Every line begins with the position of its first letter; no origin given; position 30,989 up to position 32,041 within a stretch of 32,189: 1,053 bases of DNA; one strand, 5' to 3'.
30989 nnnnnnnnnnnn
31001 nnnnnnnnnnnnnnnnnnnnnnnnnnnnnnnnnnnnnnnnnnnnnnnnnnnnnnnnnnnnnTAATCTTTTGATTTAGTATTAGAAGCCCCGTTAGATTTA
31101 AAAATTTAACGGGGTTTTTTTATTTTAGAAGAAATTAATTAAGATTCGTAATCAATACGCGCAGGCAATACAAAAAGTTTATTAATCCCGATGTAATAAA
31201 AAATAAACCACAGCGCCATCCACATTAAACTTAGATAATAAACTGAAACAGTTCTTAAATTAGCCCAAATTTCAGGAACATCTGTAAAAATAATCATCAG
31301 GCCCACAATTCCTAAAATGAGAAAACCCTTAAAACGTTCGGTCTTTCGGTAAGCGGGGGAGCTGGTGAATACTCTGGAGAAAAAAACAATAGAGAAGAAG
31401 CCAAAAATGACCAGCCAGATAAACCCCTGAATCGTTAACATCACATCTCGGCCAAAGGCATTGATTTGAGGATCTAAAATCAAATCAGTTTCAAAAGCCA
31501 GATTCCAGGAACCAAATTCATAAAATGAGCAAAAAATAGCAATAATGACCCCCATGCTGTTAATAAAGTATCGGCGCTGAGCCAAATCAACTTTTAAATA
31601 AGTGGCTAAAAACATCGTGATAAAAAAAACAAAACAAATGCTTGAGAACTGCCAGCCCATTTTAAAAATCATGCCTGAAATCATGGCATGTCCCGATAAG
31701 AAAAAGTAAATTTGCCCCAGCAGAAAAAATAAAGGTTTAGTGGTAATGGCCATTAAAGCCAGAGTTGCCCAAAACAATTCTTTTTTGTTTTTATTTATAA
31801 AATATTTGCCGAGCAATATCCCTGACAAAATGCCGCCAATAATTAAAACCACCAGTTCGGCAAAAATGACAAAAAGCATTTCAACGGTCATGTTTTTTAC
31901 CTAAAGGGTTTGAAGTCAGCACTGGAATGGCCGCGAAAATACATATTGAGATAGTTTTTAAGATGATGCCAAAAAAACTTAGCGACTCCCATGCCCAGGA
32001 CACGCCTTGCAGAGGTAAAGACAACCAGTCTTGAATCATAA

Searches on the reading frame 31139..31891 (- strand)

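Call 9: search_protein_families(library=ncbifam, proteins=[window:31139-31891:-], max_evalue=1)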
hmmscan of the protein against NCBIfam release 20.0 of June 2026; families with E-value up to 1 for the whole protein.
window:31139-31891:- (250 aa): 2 families
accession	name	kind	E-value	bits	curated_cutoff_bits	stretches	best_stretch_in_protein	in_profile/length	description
NF011024.0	PRK14453.1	equivalog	0.092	12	468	1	61-134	139-211/348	23S rRNA (adenine(2503)-C(8))-methyltransferase Cfr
NF000424.4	CfrAB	exception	0.15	11.3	530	1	61-134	135-207/338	Cfr family 23S rRNA (adenine(2503)-C(8))-methyltransferase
